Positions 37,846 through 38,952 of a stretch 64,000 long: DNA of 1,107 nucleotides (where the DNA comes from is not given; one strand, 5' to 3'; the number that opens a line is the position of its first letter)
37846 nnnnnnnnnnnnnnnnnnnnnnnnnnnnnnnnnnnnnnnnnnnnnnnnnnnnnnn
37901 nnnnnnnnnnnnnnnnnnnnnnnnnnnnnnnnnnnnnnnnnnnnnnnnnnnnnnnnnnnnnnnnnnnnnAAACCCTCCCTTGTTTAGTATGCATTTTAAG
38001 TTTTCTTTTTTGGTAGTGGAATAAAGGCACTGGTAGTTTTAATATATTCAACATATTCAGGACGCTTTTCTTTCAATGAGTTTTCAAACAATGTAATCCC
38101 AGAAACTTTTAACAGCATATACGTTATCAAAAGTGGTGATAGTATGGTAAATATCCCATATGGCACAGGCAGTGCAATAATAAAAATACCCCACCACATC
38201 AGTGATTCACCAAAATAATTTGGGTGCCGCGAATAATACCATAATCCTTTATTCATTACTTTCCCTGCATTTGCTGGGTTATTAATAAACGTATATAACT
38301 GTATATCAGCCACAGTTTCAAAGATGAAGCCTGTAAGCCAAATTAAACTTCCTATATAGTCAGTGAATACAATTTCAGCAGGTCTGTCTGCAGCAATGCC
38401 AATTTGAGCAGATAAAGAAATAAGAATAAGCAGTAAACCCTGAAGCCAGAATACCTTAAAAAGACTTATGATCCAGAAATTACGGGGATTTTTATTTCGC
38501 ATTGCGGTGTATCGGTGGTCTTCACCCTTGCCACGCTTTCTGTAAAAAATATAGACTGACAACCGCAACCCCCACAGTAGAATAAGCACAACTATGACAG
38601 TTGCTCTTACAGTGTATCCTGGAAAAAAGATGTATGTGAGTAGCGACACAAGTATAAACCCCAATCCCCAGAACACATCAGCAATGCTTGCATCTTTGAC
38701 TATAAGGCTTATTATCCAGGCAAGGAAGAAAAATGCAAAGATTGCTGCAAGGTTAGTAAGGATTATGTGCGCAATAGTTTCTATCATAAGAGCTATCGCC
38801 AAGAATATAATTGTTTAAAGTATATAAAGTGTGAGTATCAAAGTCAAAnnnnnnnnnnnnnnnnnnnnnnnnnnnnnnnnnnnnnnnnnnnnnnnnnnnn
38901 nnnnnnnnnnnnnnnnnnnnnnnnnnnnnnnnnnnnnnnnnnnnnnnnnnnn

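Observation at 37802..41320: Candidate lipid acylation/remodelling operon: acyl-AMP ligase-ACP-PlsC tri-domain fusion, DUF1295 membrane enzyme, and an unannotated 55-aa protein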

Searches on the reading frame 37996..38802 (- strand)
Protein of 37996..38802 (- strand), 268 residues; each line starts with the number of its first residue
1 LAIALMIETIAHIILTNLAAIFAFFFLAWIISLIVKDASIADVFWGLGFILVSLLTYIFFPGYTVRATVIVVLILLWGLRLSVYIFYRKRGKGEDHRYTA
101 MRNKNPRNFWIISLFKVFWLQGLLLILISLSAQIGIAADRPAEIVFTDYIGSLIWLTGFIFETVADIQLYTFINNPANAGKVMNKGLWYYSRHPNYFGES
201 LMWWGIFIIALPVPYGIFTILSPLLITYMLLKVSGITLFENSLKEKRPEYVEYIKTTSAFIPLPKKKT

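Call 3: search_protein_families(library=pfam, proteins=[window:37996-38802:-], max_evalue=0.1)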
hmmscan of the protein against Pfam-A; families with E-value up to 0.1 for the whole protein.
window:37996-38802:- (268 aa): 4 families
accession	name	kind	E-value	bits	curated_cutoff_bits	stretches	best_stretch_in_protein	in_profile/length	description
PF06966.17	DUF1295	-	1.6e-72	244.2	20.4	1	28-257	1-235/235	Protein of unknown function (DUF1295)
PF02544.21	Steroid_dh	-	4.3e-07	30.5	22.6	1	148-241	42-130/150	3-oxo-5-alpha-steroid 4-dehydrogenase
PF04191.18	PEMT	-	0.00044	21.1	25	1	155-232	15-91/105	Phospholipid methyltransferase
PF04140.19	ICMT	-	0.0071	17.2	24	1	178-225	31-76/95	Isoprenylcysteine carboxyl methyltransferase (ICMT) family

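Call 4: search_protein_families(library=ncbifam, proteins=[window:37996-38802:-], max_evalue=0.1)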
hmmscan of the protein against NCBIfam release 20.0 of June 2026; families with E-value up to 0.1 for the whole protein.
window:37996-38802:- (268 aa): 1 family
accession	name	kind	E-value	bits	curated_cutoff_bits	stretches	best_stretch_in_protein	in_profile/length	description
NF046005.2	near_gluc_PtsG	equivalog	0.0003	21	45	1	63-130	8-77/85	MPN207a family PTS transporter accessory protein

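Call 28: search_solved_structures(query=window:37996-38802:-, max_evalue=1)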
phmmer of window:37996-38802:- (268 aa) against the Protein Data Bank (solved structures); distinct sequences matched with E-value up to 1: 0.

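Call 54: find_homologous_proteins(query=window:37996-38802:-, max_evalue=1e-10)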
Query window:37996-38802:- (268 aa): 5873 proteins with E <= 1e-10 among 8000 candidates; the best 120 are listed.
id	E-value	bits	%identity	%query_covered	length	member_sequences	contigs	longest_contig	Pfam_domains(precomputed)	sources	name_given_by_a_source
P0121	1.7e-166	571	99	98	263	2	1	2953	PF06966.18,PF02544.22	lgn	-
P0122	2.9e-151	521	91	98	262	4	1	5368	PF06966.18,PF02544.22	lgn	-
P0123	7.2e-143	493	85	98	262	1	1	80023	PF06966.18,PF02544.22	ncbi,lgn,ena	-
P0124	6.0e-141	487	82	98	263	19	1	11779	PF06966.18,PF02544.22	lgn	-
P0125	3.1e-139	481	83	98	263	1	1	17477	PF06966.18,PF04191.19,PF02544.22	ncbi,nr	ncbi:MAG: DUF1295 domain-containing protein [Spirochaetes bacterium]|nr:DUF1295 domain-containing pr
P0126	5.1e-139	481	81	98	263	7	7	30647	PF06966.18,PF02544.22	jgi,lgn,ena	-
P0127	2.3e-105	370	75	82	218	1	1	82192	PF06966.18,PF02544.22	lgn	-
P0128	3.6e-90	320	84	62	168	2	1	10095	PF06966.18,PF02544.22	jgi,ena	-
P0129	1.6e-88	315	55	97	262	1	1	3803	PF06966.18,PF04191.19,PF02544.22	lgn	-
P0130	1.0e-87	312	52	99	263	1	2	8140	PF06966.18,PF04191.19,PF02544.22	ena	-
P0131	1.1e-87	312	55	98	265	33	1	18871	PF06966.18,PF04191.19,PF02544.22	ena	-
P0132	1.4e-87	312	54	99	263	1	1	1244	PF06966.18,PF02544.22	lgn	-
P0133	2.2e-87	311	54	98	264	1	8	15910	PF06966.18,PF02544.22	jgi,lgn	jgi:steroid 5-alpha reductase family enzyme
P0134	2.4e-87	311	56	97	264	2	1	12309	PF06966.18,PF04191.19,PF02544.22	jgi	-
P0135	7.5e-87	309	55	97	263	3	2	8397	PF06966.18,PF02544.22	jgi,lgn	jgi:steroid 5-alpha reductase family enzyme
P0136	8.3e-87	309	55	98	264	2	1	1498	PF06966.18,PF04191.19,PF02544.22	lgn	-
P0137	2.0e-86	308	56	97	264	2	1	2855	PF06966.18,PF04191.19,PF02544.22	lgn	-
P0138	2.2e-86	308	55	97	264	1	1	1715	PF06966.18,PF04191.19,PF02544.22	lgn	-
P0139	2.5e-86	308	55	98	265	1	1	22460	PF06966.18,PF02544.22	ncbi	-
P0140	2.5e-86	308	54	98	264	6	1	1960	PF06966.18,PF02544.22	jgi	jgi:steroid 5-alpha reductase family enzyme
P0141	4.4e-86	307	53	95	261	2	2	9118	PF06966.18,PF04191.19,PF02544.22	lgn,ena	-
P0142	7.6e-86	306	53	97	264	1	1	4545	PF06966.18,PF02544.22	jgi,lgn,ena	-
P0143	7.8e-86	306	54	98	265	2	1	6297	PF06966.18,PF04191.19,PF02544.22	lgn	-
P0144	8.2e-86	306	54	98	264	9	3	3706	PF06966.18,PF02544.22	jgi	jgi:steroid 5-alpha reductase family enzyme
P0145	9.0e-86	306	52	95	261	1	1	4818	PF06966.18,PF02544.22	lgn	-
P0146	9.1e-86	306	54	98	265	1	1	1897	PF06966.18,PF04191.19,PF02544.22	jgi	jgi:steroid 5-alpha reductase family enzyme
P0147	1.1e-85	306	51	95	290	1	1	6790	PF06966.18,PF02544.22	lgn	-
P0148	1.2e-85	306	56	97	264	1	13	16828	PF06966.18,PF04191.19,PF02544.22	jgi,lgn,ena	-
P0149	1.5e-85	305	54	98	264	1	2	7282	PF06966.18,PF04191.19,PF02544.22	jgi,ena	-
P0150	1.5e-85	305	54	98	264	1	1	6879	PF06966.18,PF04191.19,PF02544.22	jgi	-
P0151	1.7e-85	305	53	97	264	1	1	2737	PF06966.18,PF04191.19,PF02544.22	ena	-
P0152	1.9e-85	305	55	97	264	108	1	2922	PF06966.18,PF04191.19,PF02544.22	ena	-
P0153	2.0e-85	305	57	93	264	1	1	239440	PF06966.18,PF04191.19,PF02544.22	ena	-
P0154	2.3e-85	305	56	90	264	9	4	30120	PF04140.20,PF06966.18,PF04191.19,PF02544.22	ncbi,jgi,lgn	ncbi:MAG: DUF1295 domain-containing protein [Desulfobacteraceae bacterium]|jgi:steroid 5-alpha reduc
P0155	2.4e-85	305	56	96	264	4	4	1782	PF06966.18,PF04191.19,PF02544.22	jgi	jgi:steroid 5-alpha reductase family enzyme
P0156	2.5e-85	304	54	97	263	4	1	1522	PF06966.18,PF04191.19,PF02544.22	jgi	jgi:steroid 5-alpha reductase family enzyme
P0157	2.6e-85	304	54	96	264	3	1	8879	PF06966.18,PF04191.19,PF02544.22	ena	-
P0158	4.1e-85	304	54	98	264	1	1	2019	PF06966.18,PF04191.19,PF02544.22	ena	-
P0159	8.4e-85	303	54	94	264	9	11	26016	PF06966.18,PF04191.19,PF02544.22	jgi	-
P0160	9.2e-85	303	55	95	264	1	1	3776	PF06966.18,PF02544.22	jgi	jgi:steroid 5-alpha reductase family enzyme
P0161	1.4e-84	302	55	98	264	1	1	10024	PF06966.18,PF04191.19,PF02544.22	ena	-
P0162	2.5e-84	301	55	97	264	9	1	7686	PF06966.18,PF04191.19,PF02544.22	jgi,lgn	-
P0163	3.5e-84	301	54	98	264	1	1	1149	PF06966.18,PF04191.19,PF02544.22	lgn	-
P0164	7.0e-84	300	53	97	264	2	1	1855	PF06966.18,PF04191.19,PF02544.22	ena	-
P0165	7.1e-84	300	54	97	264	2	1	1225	PF06966.18,PF02544.22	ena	-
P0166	1.2e-83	299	55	92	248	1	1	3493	PF06966.18,PF04191.19,PF02544.22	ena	-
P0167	1.2e-83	299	55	89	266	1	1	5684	PF06966.18,PF04191.19,PF02544.22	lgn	-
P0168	1.3e-83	299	55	97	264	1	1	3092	PF06966.18,PF04191.19,PF02544.22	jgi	jgi:steroid 5-alpha reductase family enzyme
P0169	1.4e-83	299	53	97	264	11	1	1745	PF06966.18,PF02544.22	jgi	jgi:steroid 5-alpha reductase family enzyme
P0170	1.4e-83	299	53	96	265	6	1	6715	PF06966.18,PF04191.19,PF02544.22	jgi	jgi:steroid 5-alpha reductase family enzyme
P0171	1.4e-83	299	52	97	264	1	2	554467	PF06966.18,PF04191.19,PF02544.22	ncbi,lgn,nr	ncbi:MAG: DUF1295 domain-containing protein [Acidobacteriota bacterium]|nr:DUF1295 domain-containing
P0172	1.6e-83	299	55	97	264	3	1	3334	PF06966.18,PF04191.19,PF02544.22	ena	-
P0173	1.7e-83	298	51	97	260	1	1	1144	PF04140.20,PF06966.18,PF04191.19,PF02544.22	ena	-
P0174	1.8e-83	298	54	97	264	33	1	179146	PF06966.18,PF04191.19,PF02544.22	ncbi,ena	-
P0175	2.1e-83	298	51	98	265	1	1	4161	PF06966.18,PF04191.19,PF02544.22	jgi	jgi:steroid 5-alpha reductase family enzyme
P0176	2.2e-83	298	54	98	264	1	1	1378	PF06966.18,PF04191.19,PF02544.22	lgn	-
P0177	2.8e-83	298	55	95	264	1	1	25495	PF06966.18,PF04191.19,PF02544.22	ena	-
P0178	3.5e-83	297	54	93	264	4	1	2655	PF06966.18,PF04191.19,PF02544.22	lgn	-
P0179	3.7e-83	297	53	97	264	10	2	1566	PF06966.18,PF04191.19,PF02544.22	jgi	jgi:steroid 5-alpha reductase family enzyme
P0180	4.6e-83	297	54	89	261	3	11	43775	PF06966.18,PF04191.19,PF02544.22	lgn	-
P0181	4.8e-83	297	54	94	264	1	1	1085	PF06966.18,PF04191.19,PF02544.22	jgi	jgi:steroid 5-alpha reductase family enzyme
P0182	5.0e-83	297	54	94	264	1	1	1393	PF06966.18,PF04191.19,PF02544.22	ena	-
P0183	5.2e-83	297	54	98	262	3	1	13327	PF06966.18,PF04191.19,PF02544.22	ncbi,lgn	-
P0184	6.2e-83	297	53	97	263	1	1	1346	PF06966.18,PF04191.19,PF02544.22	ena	-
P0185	7.5e-83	296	53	97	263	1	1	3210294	PF06966.18,PF04191.19,PF02544.22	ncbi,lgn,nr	ncbi:MAG: DUF1295 domain-containing protein [Deltaproteobacteria bacterium]|nr:MAG: DUF1295 domain-c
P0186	8.0e-83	296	55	92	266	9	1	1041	PF06966.18,PF04191.19,PF02544.22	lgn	-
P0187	1.1e-82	296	54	97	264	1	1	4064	PF06966.18,PF02544.22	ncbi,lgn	-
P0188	1.1e-82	296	55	93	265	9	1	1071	PF04140.20,PF06966.18,PF04191.19,PF02544.22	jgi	jgi:steroid 5-alpha reductase family enzyme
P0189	1.1e-82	296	53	97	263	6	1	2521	PF04140.20,PF06966.18,PF04191.19,PF02544.22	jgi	jgi:steroid 5-alpha reductase family enzyme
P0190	1.1e-82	296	52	92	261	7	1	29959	PF06966.18,PF04191.19,PF02544.22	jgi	jgi:steroid 5-alpha reductase family enzyme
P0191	1.2e-82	296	52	98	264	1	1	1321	PF06966.18,PF02544.22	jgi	-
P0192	1.2e-82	296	54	96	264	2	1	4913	PF06966.18,PF04191.19,PF02544.22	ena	-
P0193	1.4e-82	296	52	97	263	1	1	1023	PF04140.20,PF06966.18,PF04191.19,PF02544.22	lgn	-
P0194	1.6e-82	295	54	95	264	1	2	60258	PF06966.18,PF04191.19,PF02544.22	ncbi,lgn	-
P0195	1.7e-82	295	52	98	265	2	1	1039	PF06966.18,PF04191.19,PF02544.22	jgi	jgi:steroid 5-alpha reductase family enzyme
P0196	1.9e-82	295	53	97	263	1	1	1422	PF06966.18,PF04191.19,PF02544.22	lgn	-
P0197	2.0e-82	295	52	98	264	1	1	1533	PF06966.18,PF04191.19,PF02544.22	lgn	-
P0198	2.2e-82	295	53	98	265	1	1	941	PF06966.18,PF04191.19,PF02544.22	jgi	jgi:steroid 5-alpha reductase family enzyme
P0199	2.5e-82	295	53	94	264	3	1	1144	PF06966.18,PF02544.22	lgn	-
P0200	2.5e-82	295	53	96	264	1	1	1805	PF06966.18,PF04191.19,PF02544.22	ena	-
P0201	2.7e-82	295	53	97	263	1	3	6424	PF06966.18,PF04191.19,PF02544.22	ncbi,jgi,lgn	-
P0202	2.8e-82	294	50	97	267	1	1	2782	PF06966.18,PF02544.22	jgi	jgi:steroid 5-alpha reductase family enzyme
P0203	2.8e-82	294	53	97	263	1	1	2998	PF06966.18,PF04191.19,PF02544.22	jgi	jgi:steroid 5-alpha reductase family enzyme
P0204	3.0e-82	294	51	97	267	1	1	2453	PF06966.18,PF04191.19,PF02544.22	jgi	jgi:steroid 5-alpha reductase family enzyme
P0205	3.4e-82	294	52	97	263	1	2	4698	PF06966.18,PF04191.19,PF02544.22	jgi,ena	jgi:steroid 5-alpha reductase family enzyme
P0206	3.5e-82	294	54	91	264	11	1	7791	PF06966.18,PF04191.19,PF02544.22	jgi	jgi:steroid 5-alpha reductase family enzyme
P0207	4.1e-82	294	53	97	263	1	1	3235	PF06966.18,PF04191.19,PF02544.22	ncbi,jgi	-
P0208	4.3e-82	294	53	97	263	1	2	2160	PF06966.18,PF04191.19,PF02544.22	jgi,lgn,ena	-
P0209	4.9e-82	294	54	97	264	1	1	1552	PF06966.18,PF04191.19,PF02544.22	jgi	jgi:steroid 5-alpha reductase family enzyme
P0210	5.1e-82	294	53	97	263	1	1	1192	PF06966.18,PF04191.19,PF02544.22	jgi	-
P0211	5.2e-82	294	89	43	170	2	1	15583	PF06966.18,PF02544.22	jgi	jgi:steroid 5-alpha reductase family enzyme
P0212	6.6e-82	293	52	98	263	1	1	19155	PF06966.18,PF04191.19,PF02544.22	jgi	jgi:steroid 5-alpha reductase family enzyme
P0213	6.6e-82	293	52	95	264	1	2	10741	PF06966.18,PF04191.19,PF02544.22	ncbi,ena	-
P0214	7.9e-82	293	52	95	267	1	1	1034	PF06966.18,PF04191.19,PF02544.22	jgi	jgi:steroid 5-alpha reductase family enzyme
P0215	8.1e-82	293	54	94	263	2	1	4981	PF04140.20,PF06966.18,PF02544.22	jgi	-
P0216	8.6e-82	293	51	96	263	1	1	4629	PF06966.18,PF02544.22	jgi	jgi:steroid 5-alpha reductase family enzyme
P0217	9.0e-82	293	55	91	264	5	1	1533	PF06966.18,PF04191.19,PF02544.22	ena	-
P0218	1.1e-81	293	53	98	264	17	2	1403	PF06966.18,PF02544.22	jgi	jgi:steroid 5-alpha reductase family enzyme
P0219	1.1e-81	292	54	98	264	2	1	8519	PF06966.18,PF04191.19,PF02544.22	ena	-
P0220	1.2e-81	292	54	97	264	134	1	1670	PF06966.18,PF04191.19,PF02544.22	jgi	jgi:steroid 5-alpha reductase family enzyme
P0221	1.2e-81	292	52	97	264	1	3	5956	PF04140.20,PF06966.18,PF04191.19,PF02544.22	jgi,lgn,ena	-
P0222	1.3e-81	292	53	96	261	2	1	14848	PF06966.18,PF02544.22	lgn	-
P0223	1.5e-81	292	51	95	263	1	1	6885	PF06966.18,PF04191.19,PF02544.22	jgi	jgi:steroid 5-alpha reductase family enzyme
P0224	1.6e-81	292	55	89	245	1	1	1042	PF06966.18,PF04191.19,PF02544.22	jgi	jgi:steroid 5-alpha reductase family enzyme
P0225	1.7e-81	292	54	91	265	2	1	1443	PF06966.18,PF02544.22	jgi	jgi:steroid 5-alpha reductase family enzyme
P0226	1.9e-81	292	53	97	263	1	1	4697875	PF04140.20,PF06966.18,PF04191.19,PF02544.22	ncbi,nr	ncbi:MAG: DUF1295 domain-containing protein [Deltaproteobacteria bacterium]|nr:MAG: DUF1295 domain-c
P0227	2.4e-81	291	52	95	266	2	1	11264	PF06966.18,PF02544.22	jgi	jgi:steroid 5-alpha reductase family enzyme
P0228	2.5e-81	291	55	89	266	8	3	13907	PF06966.18,PF04191.19,PF02544.22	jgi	jgi:steroid 5-alpha reductase family enzyme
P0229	2.6e-81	291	54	91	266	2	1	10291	PF06966.18,PF02544.22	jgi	jgi:steroid 5-alpha reductase family enzyme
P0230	2.8e-81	291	54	91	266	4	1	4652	PF06966.18,PF02544.22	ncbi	-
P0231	2.9e-81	291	53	97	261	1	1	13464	PF06966.18,PF04191.19,PF02544.22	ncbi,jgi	-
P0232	3.8e-81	291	50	97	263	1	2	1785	PF06966.18,PF02544.22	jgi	jgi:steroid 5-alpha reductase family enzyme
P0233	4.3e-81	291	51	96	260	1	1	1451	PF06966.18,PF02544.22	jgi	jgi:steroid 5-alpha reductase family enzyme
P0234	4.3e-81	291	52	97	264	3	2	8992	PF06966.18,PF02544.22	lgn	-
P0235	4.3e-81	291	52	95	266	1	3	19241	PF06966.18,PF02544.22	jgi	jgi:steroid 5-alpha reductase family enzyme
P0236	4.4e-81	291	51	96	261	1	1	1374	PF06966.18,PF02544.22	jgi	jgi:steroid 5-alpha reductase family enzyme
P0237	5.3e-81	290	51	96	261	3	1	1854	PF06966.18,PF04191.19,PF02544.22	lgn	-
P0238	5.3e-81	290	54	97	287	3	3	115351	PF04140.20,PF06966.18,PF04191.19,PF02544.22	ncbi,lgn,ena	-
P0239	5.3e-81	290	54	94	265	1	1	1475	PF06966.18,PF04191.19,PF02544.22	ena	-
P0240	5.4e-81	290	52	96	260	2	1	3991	PF06966.18,PF02544.22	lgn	-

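Call 55: find_encoding_contigs(protein=P0153, flank=6000, max_places=1)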
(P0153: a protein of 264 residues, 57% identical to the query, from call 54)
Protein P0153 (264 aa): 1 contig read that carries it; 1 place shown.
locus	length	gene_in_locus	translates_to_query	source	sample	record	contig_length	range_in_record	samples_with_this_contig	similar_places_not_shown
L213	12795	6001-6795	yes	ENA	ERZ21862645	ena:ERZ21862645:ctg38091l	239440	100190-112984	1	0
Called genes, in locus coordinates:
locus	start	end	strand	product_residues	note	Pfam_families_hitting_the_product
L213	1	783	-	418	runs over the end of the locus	PF13433:Peripla_BP_5, PF13458:Peripla_BP_6, PF01094:ANF_receptor (weak), PF25495:Peripla_BP_A-cyclase_1 (weak)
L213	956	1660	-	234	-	PF00392:GntR, PF07729:FCD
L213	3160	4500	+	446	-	PF13701:DDE_Tnp_1_4, PF01609:DDE_Tnp_1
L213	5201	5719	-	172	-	-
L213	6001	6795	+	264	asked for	PF06966:DUF1295, PF02544:Steroid_dh, PF04191:PEMT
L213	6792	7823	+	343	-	PF02353:CMAS, PF05175:MTS, PF03848:TehB (weak), PF13489:Methyltransf_23, PF13847:Methyltransf_31, PF08241:Methyltransf_11, PF08242:Methyltransf_12, PF13649:Methyltransf_25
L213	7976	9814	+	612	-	PF06480:FtsH_ext, PF06068:TIP49 (faint), PF00004:AAA, PF17862:AAA_lid_3, PF01434:Peptidase_M41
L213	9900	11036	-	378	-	PF02353:CMAS, PF08241:Methyltransf_11, PF08242:Methyltransf_12, PF13649:Methyltransf_25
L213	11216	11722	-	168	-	PF07103:DUF1365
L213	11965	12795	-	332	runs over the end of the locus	PF01593:Amino_oxidase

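Call 56: find_encoding_contigs(protein=P0185, flank=6000, max_places=1)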
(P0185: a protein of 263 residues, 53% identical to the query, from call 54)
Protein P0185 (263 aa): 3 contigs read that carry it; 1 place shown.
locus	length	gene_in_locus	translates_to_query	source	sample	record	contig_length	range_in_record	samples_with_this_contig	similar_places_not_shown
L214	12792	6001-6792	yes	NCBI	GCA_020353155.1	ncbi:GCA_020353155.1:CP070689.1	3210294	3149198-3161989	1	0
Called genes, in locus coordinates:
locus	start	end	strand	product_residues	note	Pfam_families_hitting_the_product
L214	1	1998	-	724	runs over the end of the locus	PF01326:PPDK_N, PF00391:PEP-utilizers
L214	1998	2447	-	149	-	PF13883:CREG_beta-barrel (weak), PF01243:PNPOx_N, PF12900:Pyridox_ox_2 (weak)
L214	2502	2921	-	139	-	-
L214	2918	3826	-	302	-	PF03851:UvdE, PF01261:AP_endonuc_2 (weak)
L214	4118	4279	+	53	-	-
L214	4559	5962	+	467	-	PF13347:MFS_2, PF07690:MFS_1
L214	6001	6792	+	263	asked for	PF06966:DUF1295, PF02544:Steroid_dh, PF04191:PEMT (weak)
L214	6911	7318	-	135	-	PF09945:DUF2177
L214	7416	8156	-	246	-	-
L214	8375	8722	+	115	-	PF07343:DUF1475 (weak)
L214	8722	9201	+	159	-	PF09835:DUF2062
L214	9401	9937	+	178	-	PF08212:Lipocalin_2, PF00061:Lipocalin (weak)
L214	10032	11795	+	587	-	-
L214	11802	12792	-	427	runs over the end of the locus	PF02353:CMAS, PF13489:Methyltransf_23 (weak), PF13649:Methyltransf_25, PF08241:Methyltransf_11, PF08242:Methyltransf_12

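Call 64: predict_structure(alignment_id=A3)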
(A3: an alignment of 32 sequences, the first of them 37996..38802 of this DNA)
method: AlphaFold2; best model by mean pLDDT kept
length: 268 residues; sequences in the alignment: 32
mean_pLDDT: 92.1   pTM: 0.89
mean pLDDT of the five models: 92.1, 91.5, 91.4, 90.4, 85.8
residues with pLDDT >= 90: 205; 70-90: 51; 50-70: 12; < 50: 0
segments of 3 or more residues with pLDDT < 50: none
pLDDT, mean of each block of 10 residues (from residue 1): 80 96 98 95 96 98 97 98 92 89 95 97 97 97 98 98 95 91 91 94 98 96 95 63 79 87 73
secondary structure, 60 per line:
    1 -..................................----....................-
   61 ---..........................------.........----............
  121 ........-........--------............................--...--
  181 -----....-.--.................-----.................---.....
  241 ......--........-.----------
elements in order: H2-35 H40-59 H64-89 H96-104 H109-128 H130-137 H146-173 H186-189 H194-210 H216-232 H236-246 H249-256
